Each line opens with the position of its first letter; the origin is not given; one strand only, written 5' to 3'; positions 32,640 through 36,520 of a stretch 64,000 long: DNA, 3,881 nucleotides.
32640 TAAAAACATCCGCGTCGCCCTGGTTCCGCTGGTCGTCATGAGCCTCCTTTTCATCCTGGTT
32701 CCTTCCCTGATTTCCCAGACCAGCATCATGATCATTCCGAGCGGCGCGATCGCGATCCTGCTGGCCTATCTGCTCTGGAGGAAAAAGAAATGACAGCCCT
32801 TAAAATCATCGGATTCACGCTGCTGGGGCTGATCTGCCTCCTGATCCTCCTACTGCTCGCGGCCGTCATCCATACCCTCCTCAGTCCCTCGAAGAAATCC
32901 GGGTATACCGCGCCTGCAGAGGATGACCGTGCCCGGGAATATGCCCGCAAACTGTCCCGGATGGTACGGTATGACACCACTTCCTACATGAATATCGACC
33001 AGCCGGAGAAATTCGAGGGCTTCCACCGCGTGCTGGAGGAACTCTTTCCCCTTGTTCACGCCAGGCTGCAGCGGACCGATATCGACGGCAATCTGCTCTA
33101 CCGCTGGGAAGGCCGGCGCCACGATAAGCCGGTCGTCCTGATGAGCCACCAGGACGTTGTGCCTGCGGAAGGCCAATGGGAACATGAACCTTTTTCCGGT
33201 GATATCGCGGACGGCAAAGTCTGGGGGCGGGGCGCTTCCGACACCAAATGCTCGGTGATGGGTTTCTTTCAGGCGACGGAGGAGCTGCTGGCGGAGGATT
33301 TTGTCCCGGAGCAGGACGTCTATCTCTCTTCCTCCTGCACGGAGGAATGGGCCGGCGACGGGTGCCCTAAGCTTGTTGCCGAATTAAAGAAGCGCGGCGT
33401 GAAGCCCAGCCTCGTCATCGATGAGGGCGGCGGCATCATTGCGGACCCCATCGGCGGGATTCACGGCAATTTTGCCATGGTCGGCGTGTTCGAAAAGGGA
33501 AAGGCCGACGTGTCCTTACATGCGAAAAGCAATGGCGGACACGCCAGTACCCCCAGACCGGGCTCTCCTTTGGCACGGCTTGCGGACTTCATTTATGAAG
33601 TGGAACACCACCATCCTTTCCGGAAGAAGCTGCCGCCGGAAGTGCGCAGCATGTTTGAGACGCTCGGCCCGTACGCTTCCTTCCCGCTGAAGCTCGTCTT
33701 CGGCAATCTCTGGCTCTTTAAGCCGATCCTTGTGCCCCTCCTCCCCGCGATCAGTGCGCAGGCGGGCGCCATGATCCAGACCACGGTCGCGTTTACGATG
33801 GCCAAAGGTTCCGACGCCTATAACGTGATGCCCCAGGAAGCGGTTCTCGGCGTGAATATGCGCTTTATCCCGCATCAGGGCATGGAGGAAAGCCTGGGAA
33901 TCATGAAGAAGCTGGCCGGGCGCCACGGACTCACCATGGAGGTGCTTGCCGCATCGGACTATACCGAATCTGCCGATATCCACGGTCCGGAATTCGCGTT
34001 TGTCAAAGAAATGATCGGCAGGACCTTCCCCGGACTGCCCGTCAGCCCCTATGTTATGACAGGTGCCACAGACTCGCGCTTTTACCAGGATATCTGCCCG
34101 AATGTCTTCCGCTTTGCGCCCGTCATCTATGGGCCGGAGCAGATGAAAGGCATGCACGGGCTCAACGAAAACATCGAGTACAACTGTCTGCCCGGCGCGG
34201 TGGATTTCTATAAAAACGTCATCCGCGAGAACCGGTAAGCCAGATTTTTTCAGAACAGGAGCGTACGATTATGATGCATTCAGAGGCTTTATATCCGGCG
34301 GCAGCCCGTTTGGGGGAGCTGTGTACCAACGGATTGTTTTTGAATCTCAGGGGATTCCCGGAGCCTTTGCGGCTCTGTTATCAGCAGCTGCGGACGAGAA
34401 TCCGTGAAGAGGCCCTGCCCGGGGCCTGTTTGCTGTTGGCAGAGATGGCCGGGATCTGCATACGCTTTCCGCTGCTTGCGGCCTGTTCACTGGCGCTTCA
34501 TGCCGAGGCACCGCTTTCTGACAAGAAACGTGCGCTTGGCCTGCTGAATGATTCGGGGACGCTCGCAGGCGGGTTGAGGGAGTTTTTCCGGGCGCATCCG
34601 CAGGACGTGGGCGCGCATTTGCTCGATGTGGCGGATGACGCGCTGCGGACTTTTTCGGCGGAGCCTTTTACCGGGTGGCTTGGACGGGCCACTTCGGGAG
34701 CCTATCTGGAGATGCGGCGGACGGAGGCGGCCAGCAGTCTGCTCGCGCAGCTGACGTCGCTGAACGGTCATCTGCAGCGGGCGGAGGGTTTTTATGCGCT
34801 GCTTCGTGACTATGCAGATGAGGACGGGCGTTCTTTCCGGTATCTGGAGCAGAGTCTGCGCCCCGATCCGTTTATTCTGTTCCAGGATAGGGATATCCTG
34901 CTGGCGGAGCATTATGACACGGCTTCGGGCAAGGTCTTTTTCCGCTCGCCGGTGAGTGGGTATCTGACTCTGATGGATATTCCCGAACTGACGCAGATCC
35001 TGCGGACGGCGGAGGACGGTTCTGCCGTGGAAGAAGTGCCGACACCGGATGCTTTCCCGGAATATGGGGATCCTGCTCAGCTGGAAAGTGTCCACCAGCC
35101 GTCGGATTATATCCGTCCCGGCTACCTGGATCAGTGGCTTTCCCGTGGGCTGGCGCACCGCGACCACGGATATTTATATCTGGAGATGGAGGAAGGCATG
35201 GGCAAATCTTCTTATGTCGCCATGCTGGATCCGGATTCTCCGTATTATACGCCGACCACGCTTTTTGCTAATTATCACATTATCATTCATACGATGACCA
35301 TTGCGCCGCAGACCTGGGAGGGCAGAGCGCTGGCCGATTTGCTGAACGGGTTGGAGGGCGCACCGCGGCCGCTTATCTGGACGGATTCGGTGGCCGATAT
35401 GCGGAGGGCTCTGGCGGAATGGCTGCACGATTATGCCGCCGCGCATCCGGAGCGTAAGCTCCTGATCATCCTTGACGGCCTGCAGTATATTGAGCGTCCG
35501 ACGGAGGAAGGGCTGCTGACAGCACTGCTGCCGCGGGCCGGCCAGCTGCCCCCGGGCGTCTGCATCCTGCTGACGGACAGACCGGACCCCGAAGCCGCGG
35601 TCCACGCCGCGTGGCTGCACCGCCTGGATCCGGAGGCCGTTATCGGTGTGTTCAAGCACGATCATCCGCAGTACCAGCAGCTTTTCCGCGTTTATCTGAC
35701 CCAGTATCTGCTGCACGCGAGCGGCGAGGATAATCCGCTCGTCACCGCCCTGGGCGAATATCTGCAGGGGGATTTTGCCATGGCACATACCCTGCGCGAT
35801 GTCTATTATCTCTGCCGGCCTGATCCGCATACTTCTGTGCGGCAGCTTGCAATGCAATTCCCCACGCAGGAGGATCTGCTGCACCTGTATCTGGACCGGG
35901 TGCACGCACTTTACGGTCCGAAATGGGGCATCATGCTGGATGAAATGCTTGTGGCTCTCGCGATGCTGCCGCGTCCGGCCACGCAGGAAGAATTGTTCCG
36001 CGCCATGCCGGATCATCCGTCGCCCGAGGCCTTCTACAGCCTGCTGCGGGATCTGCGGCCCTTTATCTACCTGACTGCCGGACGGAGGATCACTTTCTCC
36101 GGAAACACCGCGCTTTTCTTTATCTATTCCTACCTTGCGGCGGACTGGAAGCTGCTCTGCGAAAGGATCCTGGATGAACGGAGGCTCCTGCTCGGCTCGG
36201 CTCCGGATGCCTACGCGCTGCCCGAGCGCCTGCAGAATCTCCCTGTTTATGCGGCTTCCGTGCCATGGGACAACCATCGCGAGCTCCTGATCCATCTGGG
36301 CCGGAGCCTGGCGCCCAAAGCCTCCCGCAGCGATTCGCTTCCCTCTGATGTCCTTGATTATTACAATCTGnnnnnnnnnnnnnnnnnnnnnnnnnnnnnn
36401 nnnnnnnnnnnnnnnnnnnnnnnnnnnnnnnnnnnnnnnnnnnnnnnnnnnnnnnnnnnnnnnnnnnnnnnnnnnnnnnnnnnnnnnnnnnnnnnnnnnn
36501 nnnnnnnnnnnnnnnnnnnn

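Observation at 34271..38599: Orphan 1,442-aa NACHT/STAND-like NTPase with unassignable N-terminal and C-terminal regions; candidate single-gene sensor or defence module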

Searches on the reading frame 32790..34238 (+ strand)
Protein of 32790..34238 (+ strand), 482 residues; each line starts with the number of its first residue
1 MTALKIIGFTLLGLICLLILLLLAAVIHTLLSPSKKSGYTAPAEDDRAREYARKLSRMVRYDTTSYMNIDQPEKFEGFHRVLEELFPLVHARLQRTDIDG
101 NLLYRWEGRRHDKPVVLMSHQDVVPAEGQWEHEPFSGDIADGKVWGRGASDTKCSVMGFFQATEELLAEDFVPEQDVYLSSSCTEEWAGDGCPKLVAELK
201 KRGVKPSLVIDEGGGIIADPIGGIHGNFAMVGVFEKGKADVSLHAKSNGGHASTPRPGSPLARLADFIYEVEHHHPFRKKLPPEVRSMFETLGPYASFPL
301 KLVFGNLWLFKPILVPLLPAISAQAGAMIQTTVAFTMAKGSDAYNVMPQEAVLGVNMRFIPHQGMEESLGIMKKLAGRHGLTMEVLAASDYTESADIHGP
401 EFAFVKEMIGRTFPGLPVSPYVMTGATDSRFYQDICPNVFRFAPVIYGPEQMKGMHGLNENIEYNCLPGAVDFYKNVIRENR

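Call 12: search_protein_families(library=pfam, proteins=[window:32790-34238:+], max_evalue=0.001)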
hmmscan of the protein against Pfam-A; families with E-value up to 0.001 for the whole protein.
window:32790-34238:+ (482 aa): 2 families
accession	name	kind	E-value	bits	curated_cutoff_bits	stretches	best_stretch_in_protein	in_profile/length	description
PF01546.33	Peptidase_M20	-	9.5e-27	94.7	24.6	1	117-479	2-205/206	Peptidase family M20/M25/M40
PF07687.19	M20_dimer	-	1.2e-07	32.1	21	1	235-379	3-102/107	Peptidase dimerisation domain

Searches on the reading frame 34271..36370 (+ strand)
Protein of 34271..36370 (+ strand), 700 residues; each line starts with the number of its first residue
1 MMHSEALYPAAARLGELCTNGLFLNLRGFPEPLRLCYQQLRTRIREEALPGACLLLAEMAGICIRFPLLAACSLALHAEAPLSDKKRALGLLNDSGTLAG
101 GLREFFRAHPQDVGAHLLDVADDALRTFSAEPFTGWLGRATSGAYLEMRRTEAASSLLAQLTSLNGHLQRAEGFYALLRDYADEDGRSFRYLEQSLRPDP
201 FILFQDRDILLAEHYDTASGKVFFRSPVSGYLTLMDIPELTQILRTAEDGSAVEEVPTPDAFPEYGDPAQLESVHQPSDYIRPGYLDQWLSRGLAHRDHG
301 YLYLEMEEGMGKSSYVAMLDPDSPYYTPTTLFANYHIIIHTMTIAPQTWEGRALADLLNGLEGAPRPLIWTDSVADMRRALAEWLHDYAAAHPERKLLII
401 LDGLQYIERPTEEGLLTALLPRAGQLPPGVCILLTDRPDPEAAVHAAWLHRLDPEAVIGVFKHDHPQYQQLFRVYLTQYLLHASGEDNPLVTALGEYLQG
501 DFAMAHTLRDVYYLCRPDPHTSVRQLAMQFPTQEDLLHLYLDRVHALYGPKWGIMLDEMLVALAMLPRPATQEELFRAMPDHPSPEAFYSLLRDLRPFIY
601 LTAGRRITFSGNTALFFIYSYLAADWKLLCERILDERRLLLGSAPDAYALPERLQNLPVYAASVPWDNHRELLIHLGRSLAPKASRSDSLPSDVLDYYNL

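Call 57: predict_structure(alignment_id=A5)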
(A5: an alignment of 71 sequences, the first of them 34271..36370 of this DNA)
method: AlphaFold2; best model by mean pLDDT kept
length: 700 residues; sequences in the alignment: 71
mean_pLDDT: 90.4   pTM: 0.90
mean pLDDT of the five models: 90.4, 89.2, 87.8, 87.9, 87.5
residues with pLDDT >= 90: 479; 70-90: 192; 50-70: 16; < 50: 13
segments of 3 or more residues with pLDDT < 50: 1-3, 251-255, 257-261
pLDDT, mean of each block of 10 residues (from residue 1): 71 88 94 96 95 96 97 96 95 94 98 96 95 87 87 95 97 92 88 91 93 87 92 91 72 48 64 76 96 97 96 94 89 96 87 92 93 94 97 97 89 83 98 91 84 97 97 96 91 96 95 94 96 97 97 95 88 86 87 93 88 93 91 88 84 84 84 90 87 85
secondary structure, 60 per line:
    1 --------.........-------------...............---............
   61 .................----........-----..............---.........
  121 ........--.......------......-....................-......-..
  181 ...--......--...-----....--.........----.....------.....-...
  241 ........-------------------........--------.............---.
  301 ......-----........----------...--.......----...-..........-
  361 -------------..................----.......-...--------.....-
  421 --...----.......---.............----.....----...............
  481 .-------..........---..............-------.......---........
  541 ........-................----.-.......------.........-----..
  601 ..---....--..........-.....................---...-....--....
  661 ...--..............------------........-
elements in order (helices of 4 or more, strands of 3 or more residues): H9-17 H31-45 H49-77 H82-89 H95-108 H112-128 H131-137 H144-149 H151-170 H172-177 E179-183 E186-191 E194-196 E202-205 E208-216 E221-225 E232-236 H238-248 H268-275 H284-296 E300-306 H312-319 E335-341 H351-359 H374-391 E396-402 H416-419 E430-436 H440-452 E457-461 H466-481 H489-498 H502-515 H523-529 H533-548 H550-565 H572-578 H585-593 E599-602 E606-609 H612-621 H623-643 H651-654 H657-663 H666-679 H692-699

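Call 59: fold_search(model_id=the predicted structure, library=pdb)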
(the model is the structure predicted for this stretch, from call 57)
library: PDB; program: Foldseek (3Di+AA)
matches with E <= 10: 642; with E <= 0.001: 36
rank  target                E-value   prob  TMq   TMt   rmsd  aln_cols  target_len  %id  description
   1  1z6t_B                7.1e-06  1.00  0.38  0.44  12.9       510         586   11  Structure of the apoptotic protease-activating factor 1 bound to ADP (released 2005-04-19)
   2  4m9s_A                1.4e-05  1.00  0.24  0.31  25.2       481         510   13  crystal structure of CED-4 bound CED-3 fragment (released 2013-10-23)
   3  1z6t_A                1.8e-05  1.00  0.35  0.42   8.8       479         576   11  Structure of the apoptotic protease-activating factor 1 bound to ADP (released 2005-04-19)
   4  2a5y_B                2.3e-05  1.00  0.24  0.32  23.4       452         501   14  Structure of a CED-4/CED-9 complex (released 2005-10-11)
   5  9h2l_A                2.8e-05  1.00  0.21  0.18  16.3       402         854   12  Cryo-EM structure of an octameric G10-resistosome from wheat (released 2025-09-24)
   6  4m9s_B                2.9e-05  1.00  0.24  0.31  26.7       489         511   12  crystal structure of CED-4 bound CED-3 fragment (released 2013-10-23)
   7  9ria_C                3.0e-05  1.00  0.22  0.19  23.9       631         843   12  Cryo-EM structure of tomato NRC3-AVRcap1b complex (released 2025-07-23)
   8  8jol_B                3.3e-05  1.00  0.22  0.29  24.2       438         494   14  cryo-EM structure of the CED-4/CED-3 holoenzyme (released 2023-06-28)
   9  6mfv_A                3.6e-05  1.00  0.28  0.30  10.1       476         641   12  Crystal structure of the Signal Transduction ATPase with Numerous Domains (STAND) protein with a tetratricopeptide rep (released 2019-02-20)
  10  9ria_B                3.9e-05  1.00  0.21  0.18  22.4       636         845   12  Cryo-EM structure of tomato NRC3-AVRcap1b complex (released 2025-07-23)
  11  7jpo_D                4.5e-05  1.00  0.21  0.33  16.5       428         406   12  ORC-O1AAA: Human Origin Recognition Complex (ORC) with dynamic/unresolved ORC2 WH (released 2020-09-02)
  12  3j2t_A                5.6e-05  1.00  0.23  0.15  18.3       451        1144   12  An improved model of the human apoptosome (released 2013-04-10)
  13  3shf                  9.5e-05  1.00  0.38  0.25   6.8       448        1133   13  Crystal structure of the R265S mutant of full-length murine Apaf-1 (released 2011-08-24)
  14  7tji_I                1.1e-04  1.00  0.21  0.35  17.4       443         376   11  S. cerevisiae ORC bound to 84 bp ARS1 DNA and Cdc6 (state 2) with flexible Orc6 N-terminal domain (released 2022-10-05)
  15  7jgr_E                1.1e-04  1.00  0.19  0.30  17.7       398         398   12  Structure of Drosophila ORC bound to DNA (84 bp) and Cdc6 (released 2020-09-09)
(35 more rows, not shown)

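Call 80: fold_search(model_id=the predicted structure, library=viral)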
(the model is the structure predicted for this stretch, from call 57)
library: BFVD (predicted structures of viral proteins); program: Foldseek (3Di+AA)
matches with E <= 10: 516; with E <= 0.001: 4
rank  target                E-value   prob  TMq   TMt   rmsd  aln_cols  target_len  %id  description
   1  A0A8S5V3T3            7.3e-05  1.00  0.22  0.20  19.4       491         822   12  NLR family CARD domain-containing protein-inhibition, Muti-domain, Innate Immunity, Phosphorylation [Siphoviridae sp. cteDy1]
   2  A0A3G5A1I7            3.0e-04  1.00  0.20  0.28  14.7       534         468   11  Replication factor C large subunit [Gaeavirus sp.]
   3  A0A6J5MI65            3.4e-04  1.00  0.16  0.27  24.1       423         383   13  COG0714 MoxR-like ATPases [uncultured Caudovirales phage]
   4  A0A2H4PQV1            5.0e-04  1.00  0.21  0.30  10.3       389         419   14  (no name in the UniProt tables at hand)
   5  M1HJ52                1.1e-03  1.00  0.22  0.34  13.3       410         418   14  (no name in the UniProt tables at hand)
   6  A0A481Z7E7            1.8e-03  1.00  0.22  0.40   9.2       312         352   13  ATPase domain protein [Pithovirus LCPAC104]
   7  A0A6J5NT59            4.5e-03  0.99  0.19  0.36  20.3       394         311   10  AAA+ ATPase domain-containing protein [uncultured Caudovirales phage]
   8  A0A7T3                5.2e-03  0.99  0.22  0.37  16.7       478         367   13  HolB-like ATPase involved in DNA replication [Microcystis phage LMM01]
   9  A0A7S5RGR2            5.2e-03  0.95  0.17  0.11  25.8       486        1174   12  (no name in the UniProt tables at hand)
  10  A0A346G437            5.9e-03  0.99  0.21  0.36  15.5       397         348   12  (no name in the UniProt tables at hand)
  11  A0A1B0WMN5            6.5e-03  0.20  0.10  0.08  40.6       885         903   11  Toprim domain-containing protein [Flavobacterium phage 23T]
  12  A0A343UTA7            8.8e-03  0.99  0.20  0.39  14.0       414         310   11  (no name in the UniProt tables at hand)
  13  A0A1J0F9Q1            9.2e-03  0.97  0.22  0.33  18.3       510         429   10  (no name in the UniProt tables at hand)
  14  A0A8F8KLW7            9.2e-03  0.69  0.19  0.21  30.7       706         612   10  Mitochondrial chaperone BCS1 [Clandestinovirus]
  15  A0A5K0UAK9            1.1e-02  0.99  0.20  0.22  14.4       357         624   11  AAA+ ATPase domain-containing protein [Yasminevirus sp. GU-2018]
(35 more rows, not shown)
